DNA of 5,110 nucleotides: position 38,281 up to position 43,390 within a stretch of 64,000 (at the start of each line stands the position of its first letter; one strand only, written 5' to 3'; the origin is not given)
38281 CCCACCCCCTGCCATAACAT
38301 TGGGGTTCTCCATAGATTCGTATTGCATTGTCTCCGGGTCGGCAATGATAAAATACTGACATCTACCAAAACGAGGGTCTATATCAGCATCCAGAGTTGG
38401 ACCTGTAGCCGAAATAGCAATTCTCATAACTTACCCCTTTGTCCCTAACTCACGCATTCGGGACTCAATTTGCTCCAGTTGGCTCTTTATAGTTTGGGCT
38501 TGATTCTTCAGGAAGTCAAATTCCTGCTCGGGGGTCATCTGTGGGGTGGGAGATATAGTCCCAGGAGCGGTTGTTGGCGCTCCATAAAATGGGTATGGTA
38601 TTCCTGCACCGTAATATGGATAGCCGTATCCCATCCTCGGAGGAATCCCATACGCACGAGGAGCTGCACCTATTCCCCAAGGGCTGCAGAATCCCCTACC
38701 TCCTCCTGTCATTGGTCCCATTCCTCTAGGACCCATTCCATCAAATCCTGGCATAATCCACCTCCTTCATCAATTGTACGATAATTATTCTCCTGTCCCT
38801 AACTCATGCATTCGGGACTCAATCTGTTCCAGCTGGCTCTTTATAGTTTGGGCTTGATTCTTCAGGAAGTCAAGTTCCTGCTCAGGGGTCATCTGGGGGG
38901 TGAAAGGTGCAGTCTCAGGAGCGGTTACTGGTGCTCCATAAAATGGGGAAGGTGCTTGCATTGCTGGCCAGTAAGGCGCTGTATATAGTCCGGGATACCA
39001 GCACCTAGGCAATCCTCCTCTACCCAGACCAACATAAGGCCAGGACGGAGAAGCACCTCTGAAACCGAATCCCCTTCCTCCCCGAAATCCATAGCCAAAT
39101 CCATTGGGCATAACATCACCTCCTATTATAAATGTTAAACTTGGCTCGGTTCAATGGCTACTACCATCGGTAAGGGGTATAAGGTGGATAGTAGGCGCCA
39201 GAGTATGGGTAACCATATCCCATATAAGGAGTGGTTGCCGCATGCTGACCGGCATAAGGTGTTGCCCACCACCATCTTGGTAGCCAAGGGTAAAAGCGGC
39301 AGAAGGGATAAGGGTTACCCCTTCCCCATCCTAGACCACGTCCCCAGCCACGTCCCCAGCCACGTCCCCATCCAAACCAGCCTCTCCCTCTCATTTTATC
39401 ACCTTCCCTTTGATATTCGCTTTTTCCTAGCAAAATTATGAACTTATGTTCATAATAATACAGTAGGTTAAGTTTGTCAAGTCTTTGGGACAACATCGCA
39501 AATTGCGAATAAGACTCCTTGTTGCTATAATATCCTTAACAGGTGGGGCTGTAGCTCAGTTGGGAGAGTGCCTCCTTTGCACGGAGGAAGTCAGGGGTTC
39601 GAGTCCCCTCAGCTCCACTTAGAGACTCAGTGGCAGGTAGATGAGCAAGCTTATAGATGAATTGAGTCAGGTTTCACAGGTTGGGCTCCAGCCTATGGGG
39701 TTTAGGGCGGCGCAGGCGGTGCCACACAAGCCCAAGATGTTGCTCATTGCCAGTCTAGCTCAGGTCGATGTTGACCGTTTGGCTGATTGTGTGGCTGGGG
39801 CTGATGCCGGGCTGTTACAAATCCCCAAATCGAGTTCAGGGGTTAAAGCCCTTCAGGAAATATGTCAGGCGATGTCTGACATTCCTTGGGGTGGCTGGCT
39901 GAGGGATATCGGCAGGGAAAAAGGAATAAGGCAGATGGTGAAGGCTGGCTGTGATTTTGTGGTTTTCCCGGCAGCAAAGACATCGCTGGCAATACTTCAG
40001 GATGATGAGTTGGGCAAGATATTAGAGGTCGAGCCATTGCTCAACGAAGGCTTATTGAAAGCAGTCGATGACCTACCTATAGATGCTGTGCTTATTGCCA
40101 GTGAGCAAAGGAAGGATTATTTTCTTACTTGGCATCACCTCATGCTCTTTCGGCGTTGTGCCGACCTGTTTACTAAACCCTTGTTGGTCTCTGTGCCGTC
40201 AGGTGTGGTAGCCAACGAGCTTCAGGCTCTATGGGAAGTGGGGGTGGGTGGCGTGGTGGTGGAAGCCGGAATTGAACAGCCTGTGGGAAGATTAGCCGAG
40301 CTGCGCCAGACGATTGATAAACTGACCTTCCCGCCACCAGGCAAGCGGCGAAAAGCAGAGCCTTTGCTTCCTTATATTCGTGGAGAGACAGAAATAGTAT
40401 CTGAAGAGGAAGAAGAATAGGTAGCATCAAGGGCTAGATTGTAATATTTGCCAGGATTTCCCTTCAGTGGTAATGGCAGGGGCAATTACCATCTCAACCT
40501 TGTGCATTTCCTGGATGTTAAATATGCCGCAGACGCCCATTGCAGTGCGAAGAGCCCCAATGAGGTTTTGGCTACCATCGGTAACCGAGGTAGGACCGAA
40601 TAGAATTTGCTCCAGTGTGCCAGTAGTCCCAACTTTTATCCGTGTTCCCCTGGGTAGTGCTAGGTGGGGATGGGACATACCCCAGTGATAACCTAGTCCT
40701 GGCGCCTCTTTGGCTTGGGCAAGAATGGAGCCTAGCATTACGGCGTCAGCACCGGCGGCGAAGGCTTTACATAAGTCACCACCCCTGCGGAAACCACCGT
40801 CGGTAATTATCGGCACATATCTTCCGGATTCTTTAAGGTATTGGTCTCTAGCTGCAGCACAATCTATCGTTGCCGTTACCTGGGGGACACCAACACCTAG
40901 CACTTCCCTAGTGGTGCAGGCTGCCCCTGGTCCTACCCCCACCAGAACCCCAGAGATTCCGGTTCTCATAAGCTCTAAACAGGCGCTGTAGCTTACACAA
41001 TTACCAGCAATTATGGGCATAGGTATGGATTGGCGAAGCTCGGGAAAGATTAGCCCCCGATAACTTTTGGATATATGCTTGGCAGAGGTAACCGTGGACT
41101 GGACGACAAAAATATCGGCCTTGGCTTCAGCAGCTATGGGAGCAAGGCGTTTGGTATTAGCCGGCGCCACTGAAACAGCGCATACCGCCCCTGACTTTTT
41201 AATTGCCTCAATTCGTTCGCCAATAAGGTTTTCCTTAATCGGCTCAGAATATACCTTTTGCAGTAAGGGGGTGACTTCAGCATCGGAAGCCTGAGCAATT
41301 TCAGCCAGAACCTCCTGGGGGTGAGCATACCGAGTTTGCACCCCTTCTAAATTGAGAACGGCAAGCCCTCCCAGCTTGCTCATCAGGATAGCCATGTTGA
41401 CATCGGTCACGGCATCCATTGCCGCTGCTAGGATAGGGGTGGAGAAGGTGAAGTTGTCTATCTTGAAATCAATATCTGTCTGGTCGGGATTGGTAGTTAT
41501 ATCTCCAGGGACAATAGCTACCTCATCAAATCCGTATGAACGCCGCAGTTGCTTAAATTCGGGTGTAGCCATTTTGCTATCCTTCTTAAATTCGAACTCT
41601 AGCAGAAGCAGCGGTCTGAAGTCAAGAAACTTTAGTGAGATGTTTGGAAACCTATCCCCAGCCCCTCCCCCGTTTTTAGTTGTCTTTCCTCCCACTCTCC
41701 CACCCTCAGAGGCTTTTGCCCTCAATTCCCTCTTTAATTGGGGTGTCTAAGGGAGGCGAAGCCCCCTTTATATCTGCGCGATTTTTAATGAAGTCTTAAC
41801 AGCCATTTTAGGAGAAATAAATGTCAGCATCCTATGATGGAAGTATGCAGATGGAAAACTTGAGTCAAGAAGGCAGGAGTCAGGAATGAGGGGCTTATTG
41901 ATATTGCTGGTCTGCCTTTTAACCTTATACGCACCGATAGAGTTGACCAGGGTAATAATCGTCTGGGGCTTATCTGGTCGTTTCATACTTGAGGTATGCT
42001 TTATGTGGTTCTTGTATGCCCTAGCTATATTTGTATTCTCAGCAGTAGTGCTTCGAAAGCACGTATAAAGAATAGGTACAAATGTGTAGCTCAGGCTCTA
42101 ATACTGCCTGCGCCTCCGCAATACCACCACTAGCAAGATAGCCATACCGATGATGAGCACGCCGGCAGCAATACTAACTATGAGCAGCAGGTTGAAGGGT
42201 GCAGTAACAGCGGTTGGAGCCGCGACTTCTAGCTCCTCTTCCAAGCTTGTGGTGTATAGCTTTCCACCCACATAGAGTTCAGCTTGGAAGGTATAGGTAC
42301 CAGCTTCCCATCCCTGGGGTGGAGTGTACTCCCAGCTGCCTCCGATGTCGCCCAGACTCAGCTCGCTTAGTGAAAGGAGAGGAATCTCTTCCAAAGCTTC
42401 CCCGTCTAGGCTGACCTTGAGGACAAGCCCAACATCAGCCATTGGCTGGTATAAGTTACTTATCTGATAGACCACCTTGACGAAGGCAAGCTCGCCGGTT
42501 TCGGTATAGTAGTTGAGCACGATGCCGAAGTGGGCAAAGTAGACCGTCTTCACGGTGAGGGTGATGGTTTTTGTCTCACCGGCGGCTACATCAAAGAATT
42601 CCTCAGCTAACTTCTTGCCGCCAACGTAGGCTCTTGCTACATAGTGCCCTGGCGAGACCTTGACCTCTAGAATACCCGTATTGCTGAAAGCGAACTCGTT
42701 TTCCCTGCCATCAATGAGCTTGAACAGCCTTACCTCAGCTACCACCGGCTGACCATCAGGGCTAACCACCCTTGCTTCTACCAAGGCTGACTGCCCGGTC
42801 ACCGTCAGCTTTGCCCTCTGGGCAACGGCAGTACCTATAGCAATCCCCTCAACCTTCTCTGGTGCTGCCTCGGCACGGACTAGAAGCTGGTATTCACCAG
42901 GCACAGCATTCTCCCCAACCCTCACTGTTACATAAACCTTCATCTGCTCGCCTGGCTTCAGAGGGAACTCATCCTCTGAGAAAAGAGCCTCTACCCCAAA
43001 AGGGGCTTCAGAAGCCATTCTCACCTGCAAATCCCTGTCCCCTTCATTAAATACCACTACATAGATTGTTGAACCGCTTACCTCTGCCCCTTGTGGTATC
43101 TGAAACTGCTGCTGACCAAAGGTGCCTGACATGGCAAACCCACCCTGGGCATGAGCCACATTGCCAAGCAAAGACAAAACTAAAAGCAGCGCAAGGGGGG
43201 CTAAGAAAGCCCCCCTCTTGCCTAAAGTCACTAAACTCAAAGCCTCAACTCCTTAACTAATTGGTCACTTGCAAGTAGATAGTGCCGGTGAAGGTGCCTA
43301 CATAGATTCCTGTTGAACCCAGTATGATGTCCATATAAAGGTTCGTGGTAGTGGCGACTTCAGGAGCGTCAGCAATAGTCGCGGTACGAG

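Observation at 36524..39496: Operon of NifX/MTH1175-like proteins, zinc ribbons and multiple low-complexity DUF5320-type proteins: candidate uncharacterised system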

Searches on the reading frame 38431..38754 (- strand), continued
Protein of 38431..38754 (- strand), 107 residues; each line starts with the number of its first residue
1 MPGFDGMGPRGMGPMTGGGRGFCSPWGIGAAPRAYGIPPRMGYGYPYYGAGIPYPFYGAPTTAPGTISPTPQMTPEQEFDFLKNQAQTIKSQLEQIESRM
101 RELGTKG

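Call 50: search_protein_families(library=ncbifam, proteins=[L003:16580-17539:+, L003:8576-9298:+, L003:11442-12308:+, L003:13643-14659:+, L003:8106-8579:+], max_evalue=0.001)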
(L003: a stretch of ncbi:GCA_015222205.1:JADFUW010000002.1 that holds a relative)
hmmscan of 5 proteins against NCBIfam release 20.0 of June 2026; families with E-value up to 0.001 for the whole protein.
L003:16580-17539:+ (319 aa): 8 families
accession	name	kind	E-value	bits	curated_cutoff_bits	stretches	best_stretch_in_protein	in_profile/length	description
NF038283.1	viperin_w_prok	equivalog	1.7e-13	50.4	180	1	28-152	10-131/281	viperin family antiviral radical SAM protein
TIGR04317.1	W_rSAM_matur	equivalog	1.1e-05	24.7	380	1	28-146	12-121/349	tungsten cofactor oxidoreductase radical SAM maturase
TIGR04038.1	tatD_link_rSAM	subfamily_domain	1.2e-05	25.2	129.7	1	28-192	16-174/192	TatD family nuclease-associated radical SAM protein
TIGR02493.1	PFLA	equivalog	2.4e-05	23.8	231.75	1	30-201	25-187/235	pyruvate formate-lyase-activating protein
TIGR04100.1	rSAM_pair_X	hypoth_equivalog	4.3e-05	23.2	262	1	28-167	16-155/197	TIGR04100 family radical SAM protein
TIGR02495.1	NrdG2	equivalog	6.6e-05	22.3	131.15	1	30-143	26-129/193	anaerobic ribonucleoside-triphosphate reductase activating protein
TIGR02666.1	moaA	equivalog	0.00012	21.2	284.05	1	29-199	19-182/336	GTP 3',8-cyclase MoaA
TIGR03365.1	Bsubt_queE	equivalog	0.00085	18.9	206.1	0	30-116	32-112/238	7-carboxy-7-deazaguanine synthase QueE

L003:8576-9298:+ (240 aa): 0 families

L003:11442-12308:+ (288 aa): 49 families (the best 25 are shown)
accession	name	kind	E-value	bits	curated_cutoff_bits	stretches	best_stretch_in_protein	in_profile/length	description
NF041136.1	MrpORP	equivalog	5.8e-16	58.7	450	2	3-47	8-53/365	iron-sulfur cluster carrier protein MrpORP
TIGR01969.1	minD_arch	subfamily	8.5e-13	48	201.75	2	1-47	1-48/251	cell division ATPase MinD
NF041546.1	ParA_partition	equivalog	2.6e-11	43.5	180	1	2-38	1-38/203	ParA family partition ATPase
TIGR02700.1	flavo_MJ0208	hypoth_equivalog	3e-11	43.1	251.35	1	48-120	128-200/234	dihydromethanopterin reductase (acceptor)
NF041891.1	hdrA_Methbact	equivalog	3.3e-11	42.2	1300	1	60-118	565-623/762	ferredoxin:CoB-CoM heterodisulfide reductase subunit HdrA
NF040770.1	hetero_SS_HdrA2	exception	1.4e-10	39.9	1100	1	62-114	572-624/777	CoB-CoM heterodisulfide reductase HdrA2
NF038196.1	ferrodoxin_EFR1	subfamily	2.5e-10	40.8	75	1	63-114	181-230/242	EFR1 family ferrodoxin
NF043069.1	T4HPD_activ_SAM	equivalog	9.2e-09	35.1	425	1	65-124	49-108/299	trans-4-hydroxy-L-proline dehydratase activase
NF040864.1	HgcB_ferredoxin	equivalog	8e-08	32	99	1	64-121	11-68/93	mercury methylation ferredoxin HgcB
TIGR04105.1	FeFe_hydrog_B1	subfamily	1.2e-07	30.8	450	1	69-118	113-164/462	monomeric [FeFe] hydrogenase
NF041778.1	hetero_SS_HdrA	equivalog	1.5e-07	29.7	1400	1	56-114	576-634/771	ferredoxin:CoB-CoM heterodisulfide reductase subunit HdrA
NF058577.1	FdxA_fam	equivalog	4.4e-07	30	65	1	67-112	7-52/52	4Fe-4S ferredoxin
TIGR02179.1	PorD_KorD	subfamily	5.5e-07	29.6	60.05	1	62-116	20-75/78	2-oxoacid:acceptor oxidoreductase, delta subunit, pyruvate/2-ketoisovalerate family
NF045874.1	Vhu_polyferre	exception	6.2e-07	28.5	600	1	63-113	192-309/381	F420-non-reducing hydrogenase associated-polyferredoxin VhuB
TIGR03336.1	IOR_alpha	equivalog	6.8e-07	28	650.9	1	37-113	518-595/595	indolepyruvate ferredoxin oxidoreductase subunit alpha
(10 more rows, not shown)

L003:13643-14659:+ (338 aa): 11 families
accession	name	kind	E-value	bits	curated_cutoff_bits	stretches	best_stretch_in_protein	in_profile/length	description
NF041136.1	MrpORP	equivalog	2.4e-96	323.2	450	1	85-333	1-249/365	iron-sulfur cluster carrier protein MrpORP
NF008669.0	PRK11670.1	equivalog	6.8e-66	222.6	348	1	5-309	15-327/369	iron-sulfur cluster carrier protein ApbC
TIGR01969.1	minD_arch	subfamily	5.2e-13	48.7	201.75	1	91-140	2-51/251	cell division ATPase MinD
NF047398.1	AAA_KGGVGR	domain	1.7e-10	41.6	90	1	90-157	3-68/190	KGGVGR-motif variant AAA ATPase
TIGR01007.1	eps_fam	subfamily_domain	1.3e-09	37.9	108.05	0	183-259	114-188/204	polysaccharide biosynthesis tyrosine autokinase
TIGR03815.1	CpaE_hom_Actino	equivalog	2.1e-08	33.7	154.45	1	89-328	111-339/340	septum site-determining protein Ssd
TIGR03018.1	pepcterm_TyrKin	hypoth_equivalog_domain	1.5e-07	31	230.65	1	85-258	31-206/207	XrtA-associated tyrosine autokinase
NF041546.1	ParA_partition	equivalog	7.2e-07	29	180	1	91-128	1-38/203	ParA family partition ATPase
TIGR01968.1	minD_bact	equivalog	1.6e-06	27.7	212.9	1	90-130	2-42/261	septum site-determining protein MinD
TIGR03029.1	EpsG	equivalog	4.9e-05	22.6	313.8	1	88-257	102-271/274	chain length determinant protein tyrosine kinase EpsG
TIGR03371.1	cellulose_yhjQ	equivalog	0.00019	21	157.85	1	90-129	2-41/246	cellulose biosynthesis protein BcsQ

L003:8106-8579:+ (157 aa): 4 families
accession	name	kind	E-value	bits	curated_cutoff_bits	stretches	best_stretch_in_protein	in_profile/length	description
NF003257.0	PRK04217.1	equivalog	1.3e-16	60.7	115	1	2-93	10-103/110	hypothetical protein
TIGR02937.1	sigma70-ECF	superfamily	4.9e-05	23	42.9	1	33-81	117-165/165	sigma-70 family RNA polymerase sigma factor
TIGR02999.1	Sig-70_X6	subfamily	0.0003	20.7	126.15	1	37-81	138-182/183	ECF-type sigma factor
TIGR02959.1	SigZ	equivalog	0.00076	19.3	168.65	1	34-88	101-155/170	RNA polymerase sigma factor SigZ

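Call 54: predict_structure(alignment_id=A1)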
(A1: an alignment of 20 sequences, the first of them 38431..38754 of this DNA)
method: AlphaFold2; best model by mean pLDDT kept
length: 107 residues; sequences in the alignment: 20
mean_pLDDT: 59.6   pTM: 0.27
mean pLDDT of the five models: 59.6, 57.7, 57.4, 54.9, 54.6
residues with pLDDT >= 90: 4; 70-90: 27; 50-70: 35; < 50: 41
segments of 3 or more residues with pLDDT < 50: 5-8, 16-19, 25-27, 47-54, 56-59
pLDDT, mean of each block of 10 residues (from residue 1): 48 49 49 52 47 44 50 77 89 87 67
secondary structure, 60 per line:
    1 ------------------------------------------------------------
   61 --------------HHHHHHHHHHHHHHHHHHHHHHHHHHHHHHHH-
elements in order: H75-106

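Call 70: find_encoding_contigs(protein=P0013, flank=9000, max_places=2)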
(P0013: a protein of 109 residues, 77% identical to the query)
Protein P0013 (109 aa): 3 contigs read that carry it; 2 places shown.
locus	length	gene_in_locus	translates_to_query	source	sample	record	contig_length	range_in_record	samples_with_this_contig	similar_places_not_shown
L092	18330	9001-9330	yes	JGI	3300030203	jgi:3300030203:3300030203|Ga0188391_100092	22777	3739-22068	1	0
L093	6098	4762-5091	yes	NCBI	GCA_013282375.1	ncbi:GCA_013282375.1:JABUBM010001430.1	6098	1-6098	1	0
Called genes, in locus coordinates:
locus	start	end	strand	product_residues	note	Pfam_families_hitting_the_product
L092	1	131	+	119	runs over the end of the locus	-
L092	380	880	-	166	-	PF08281:Sigma70_r4_2 (weak), PF00196:GerE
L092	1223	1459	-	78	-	PF12728:HTH_17 (weak), PF13411:MerR_1 (weak)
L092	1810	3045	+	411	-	PF04015:DUF362, PF00037:Fer4 (faint), PF12837:Fer4_6 (faint), PF12838:Fer4_7 (faint)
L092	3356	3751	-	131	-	PF01592:NifU_N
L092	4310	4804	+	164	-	PF01327:Pep_deformylase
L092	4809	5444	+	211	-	PF06888:Put_Phosphatase (weak), PF12710:HAD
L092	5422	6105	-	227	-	PF01168:Ala_racemase_N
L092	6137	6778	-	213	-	PF23023:Anti-Pycsar_Apyc1 (weak), PF00753:Lactamase_B, PF12706:Lactamase_B_2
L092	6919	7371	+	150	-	PF02001:DUF134, PF08281:Sigma70_r4_2 (weak)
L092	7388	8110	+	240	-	PF13938:DUF4213, PF04016:DUF364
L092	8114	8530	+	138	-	PF00037:Fer4, PF12797:Fer4_2 (weak), PF12837:Fer4_6 (weak), PF13237:Fer4_10, PF14697:Fer4_21, PF12838:Fer4_7, PF13187:Fer4_9, PF00037:Fer4, +5 more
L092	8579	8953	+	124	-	-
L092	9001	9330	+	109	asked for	PF17253:DUF5320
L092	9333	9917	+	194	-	-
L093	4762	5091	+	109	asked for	PF17253:DUF5320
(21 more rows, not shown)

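Call 71: find_encoding_contigs(protein=P0006, flank=9000, max_places=2)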
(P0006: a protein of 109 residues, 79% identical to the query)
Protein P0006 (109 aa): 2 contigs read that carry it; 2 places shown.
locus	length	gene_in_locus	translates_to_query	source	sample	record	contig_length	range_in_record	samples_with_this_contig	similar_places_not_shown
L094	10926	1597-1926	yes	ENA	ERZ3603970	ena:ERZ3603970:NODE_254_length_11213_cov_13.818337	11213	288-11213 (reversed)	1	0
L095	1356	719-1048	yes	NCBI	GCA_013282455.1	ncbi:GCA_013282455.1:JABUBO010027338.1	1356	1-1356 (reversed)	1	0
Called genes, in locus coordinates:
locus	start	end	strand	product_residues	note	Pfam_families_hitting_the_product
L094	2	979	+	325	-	?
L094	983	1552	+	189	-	PF00037:Fer4 (weak), PF12797:Fer4_2 (faint), PF12800:Fer4_4 (faint), PF13237:Fer4_10, PF12838:Fer4_7, PF13187:Fer4_9, PF12837:Fer4_6 (weak), PF00037:Fer4, +5 more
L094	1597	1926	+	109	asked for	PF17253:DUF5320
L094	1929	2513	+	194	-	-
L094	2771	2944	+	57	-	-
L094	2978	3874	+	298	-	PF10609:ParA, PF01656:CbiA, PF00037:Fer4 (weak), PF12837:Fer4_6 (weak), PF13237:Fer4_10, PF14697:Fer4_21, PF12838:Fer4_7 (weak), PF00037:Fer4 (weak), +5 more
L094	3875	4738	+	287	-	PF01656:CbiA, PF03193:RsgA_GTPase (faint), PF12838:Fer4_7 (faint), PF13237:Fer4_10 (faint), PF13484:Fer4_16 (faint), PF00037:Fer4 (weak), PF14697:Fer4_21 (weak), PF10609:ParA (weak), +1 more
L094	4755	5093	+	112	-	PF02579:Nitro_FeMo-Co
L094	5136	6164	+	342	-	PF01883:FeS_assembly_P (weak), PF01656:CbiA, PF09140:MipZ (faint), PF10609:ParA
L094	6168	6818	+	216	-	PF03205:MobB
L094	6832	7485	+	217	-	PF13489:Methyltransf_23, PF08241:Methyltransf_11, PF13649:Methyltransf_25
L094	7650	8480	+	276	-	PF04055:Radical_SAM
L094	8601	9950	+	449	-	-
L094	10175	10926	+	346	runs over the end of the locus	?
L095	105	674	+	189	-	PF00037:Fer4, PF13237:Fer4_10, PF14697:Fer4_21, PF12838:Fer4_7, PF13187:Fer4_9, PF25160:LdpA_Fe-S-bd (weak), PF12837:Fer4_6 (weak), PF00037:Fer4, +5 more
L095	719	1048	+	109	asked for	PF17253:DUF5320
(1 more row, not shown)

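Call 81: search_protein_families(library=padloc, proteins=[window:38431-38754:-], max_evalue=0.001)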
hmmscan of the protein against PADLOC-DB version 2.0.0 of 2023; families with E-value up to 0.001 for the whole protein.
window:38431-38754:- (107 aa): 0 families

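Call 86: search_protein_representatives(alignment_id=A1)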
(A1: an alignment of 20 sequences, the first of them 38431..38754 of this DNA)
Query: 20 sequences, 107 profile positions. Proteins with E-value up to 0.001 (for the whole library): 2125; up to 1e-10: 280; up to 1e-30: 3. The best 150 are listed.
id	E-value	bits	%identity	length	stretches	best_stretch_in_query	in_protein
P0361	2.5e-34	134.0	-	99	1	1-106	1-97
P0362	7.9e-34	132.4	-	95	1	1-106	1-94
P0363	5.3e-31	123.3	-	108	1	1-105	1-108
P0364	1.7e-30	121.7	-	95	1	1-106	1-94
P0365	1.4e-29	118.7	-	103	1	1-106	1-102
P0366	1.5e-29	118.6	-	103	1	1-105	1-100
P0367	3.5e-29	117.5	-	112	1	1-106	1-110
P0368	9.3e-29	116.1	-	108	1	1-105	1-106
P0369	1.8e-28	115.2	-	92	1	1-106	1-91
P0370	6.0e-27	110.2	-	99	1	1-106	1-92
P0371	7.6e-27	109.9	-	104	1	1-106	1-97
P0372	5.5e-26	107.1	-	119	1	1-106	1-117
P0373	1.5e-25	105.7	-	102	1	1-106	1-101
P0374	3.2e-25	104.7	-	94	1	1-106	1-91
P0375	8.0e-24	100.2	-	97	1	1-103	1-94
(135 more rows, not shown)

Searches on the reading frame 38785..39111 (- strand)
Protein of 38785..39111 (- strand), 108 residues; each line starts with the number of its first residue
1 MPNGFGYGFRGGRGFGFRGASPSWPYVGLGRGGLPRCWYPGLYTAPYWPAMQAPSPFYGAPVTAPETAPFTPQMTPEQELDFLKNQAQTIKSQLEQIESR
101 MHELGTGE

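Call 3: search_protein_families(library=pfam, proteins=[window:38785-39111:-], max_evalue=0.1)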
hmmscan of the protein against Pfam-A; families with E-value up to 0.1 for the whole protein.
window:38785-39111:- (108 aa): 1 family
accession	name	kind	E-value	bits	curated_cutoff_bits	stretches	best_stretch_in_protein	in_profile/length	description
PF17253.7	DUF5320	-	5.4e-08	34.3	27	1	5-104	10-99/99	Family of unknown function (DUF5320)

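Call 4: search_protein_families(library=ncbifam, proteins=[window:38785-39111:-], max_evalue=0.1)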
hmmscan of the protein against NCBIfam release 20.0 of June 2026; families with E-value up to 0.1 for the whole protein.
window:38785-39111:- (108 aa): 0 families

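Call 81: search_protein_families(library=padloc, proteins=[window:38785-39111:-], max_evalue=0.001)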
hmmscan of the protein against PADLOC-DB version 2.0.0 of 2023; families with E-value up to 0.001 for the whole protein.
window:38785-39111:- (108 aa): 0 families

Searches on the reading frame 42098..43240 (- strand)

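Call 59: search_protein_families(library=pfam, proteins=[window:42098-43240:-], max_evalue=0.00001)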
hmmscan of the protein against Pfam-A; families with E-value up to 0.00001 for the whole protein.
window:42098-43240:- (380 aa): 1 family
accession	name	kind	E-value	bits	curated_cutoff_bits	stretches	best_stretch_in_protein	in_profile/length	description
PF10633.15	NPCBM_assoc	-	4.9e-08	33.5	24.4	0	57-123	7-75/78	NPCBM-associated, NEW3 domain of alpha-galactosidase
